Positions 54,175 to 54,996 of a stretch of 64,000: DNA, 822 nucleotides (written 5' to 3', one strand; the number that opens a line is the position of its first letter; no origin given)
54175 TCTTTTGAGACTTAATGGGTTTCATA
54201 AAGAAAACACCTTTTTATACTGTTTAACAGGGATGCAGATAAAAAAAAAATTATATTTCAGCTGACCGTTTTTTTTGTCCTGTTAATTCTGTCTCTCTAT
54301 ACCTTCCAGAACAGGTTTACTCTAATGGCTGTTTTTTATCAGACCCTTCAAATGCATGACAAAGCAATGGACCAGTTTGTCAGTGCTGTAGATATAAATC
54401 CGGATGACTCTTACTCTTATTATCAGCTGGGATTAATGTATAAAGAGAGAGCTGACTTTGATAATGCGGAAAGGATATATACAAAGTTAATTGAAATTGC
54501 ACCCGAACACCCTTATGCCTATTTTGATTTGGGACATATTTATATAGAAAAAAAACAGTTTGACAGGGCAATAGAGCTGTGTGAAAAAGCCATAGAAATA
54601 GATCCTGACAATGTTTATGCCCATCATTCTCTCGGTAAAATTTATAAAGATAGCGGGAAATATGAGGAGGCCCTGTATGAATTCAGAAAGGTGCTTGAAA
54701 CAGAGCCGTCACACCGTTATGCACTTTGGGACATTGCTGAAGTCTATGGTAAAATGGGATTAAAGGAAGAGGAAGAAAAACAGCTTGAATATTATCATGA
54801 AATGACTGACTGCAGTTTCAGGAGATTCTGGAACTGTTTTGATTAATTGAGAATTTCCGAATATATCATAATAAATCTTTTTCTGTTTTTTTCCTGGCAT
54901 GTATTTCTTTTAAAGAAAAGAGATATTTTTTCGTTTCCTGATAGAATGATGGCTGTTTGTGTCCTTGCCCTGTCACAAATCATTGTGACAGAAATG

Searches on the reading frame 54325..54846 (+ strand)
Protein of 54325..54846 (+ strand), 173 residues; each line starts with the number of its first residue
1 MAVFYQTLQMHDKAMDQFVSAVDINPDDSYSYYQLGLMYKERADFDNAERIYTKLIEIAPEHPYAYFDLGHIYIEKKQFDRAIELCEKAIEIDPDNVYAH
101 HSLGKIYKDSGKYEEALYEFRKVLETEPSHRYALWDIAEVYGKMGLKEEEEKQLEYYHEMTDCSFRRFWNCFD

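Call 52: search_protein_families(library=pfam, proteins=[window:54325-54846:+], max_evalue=0.001)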
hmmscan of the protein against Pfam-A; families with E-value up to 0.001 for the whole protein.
window:54325-54846:+ (173 aa): 25 families
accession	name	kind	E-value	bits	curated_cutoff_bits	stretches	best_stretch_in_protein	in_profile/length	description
PF00515.34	TPR_1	-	5.8e-29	99.1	27.8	3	64-96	2-34/34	Tetratricopeptide repeat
PF13181.12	TPR_8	-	1.5e-28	96.9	25.7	3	65-96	3-34/34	Tetratricopeptide repeat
PF07719.23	TPR_2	-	3.7e-27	92.6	27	2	63-96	1-34/34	Tetratricopeptide repeat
PF13431.12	TPR_17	-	1.9e-26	90.5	24.4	3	85-117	1-33/34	Tetratricopeptide repeat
PF13414.12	TPR_11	-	1e-25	89.6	26.8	2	70-111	1-42/42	TPR repeat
PF14559.12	TPR_19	-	1.1e-18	67.7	25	1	44-103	6-65/68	Tetratricopeptide repeat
PF13428.12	TPR_14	-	3.1e-16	58.7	23.5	1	65-105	3-43/44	Tetratricopeptide repeat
PF13176.12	TPR_7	-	5.8e-16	57.6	27.9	0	32-60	2-30/36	Tetratricopeptide repeat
PF13424.12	TPR_12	-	1.4e-15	57.7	30.1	1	66-125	6-73/77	Tetratricopeptide repeat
PF13174.12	TPR_6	-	7.3e-14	51.8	26.3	0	30-61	1-32/33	Tetratricopeptide repeat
PF13432.12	TPR_16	-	1.1e-13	51.7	32.7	1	33-96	1-64/65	Tetratricopeptide repeat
PF13371.12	TPR_9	-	5.8e-11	42.7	35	1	69-130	1-62/73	Tetratricopeptide repeat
PF13374.12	TPR_10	-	1.7e-10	41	27.5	0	101-125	6-30/42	Tetratricopeptide repeat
PF24575.1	TPR_Slam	-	2.6e-09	37.9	35.2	0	94-141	44-91/104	Surface lipoprotein assembly modifier, N-terminal TPR repeats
PF12895.13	ANAPC3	-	5.4e-09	36.6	27.2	1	44-122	4-81/82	Anaphase-promoting complex, cyclosome, subunit 3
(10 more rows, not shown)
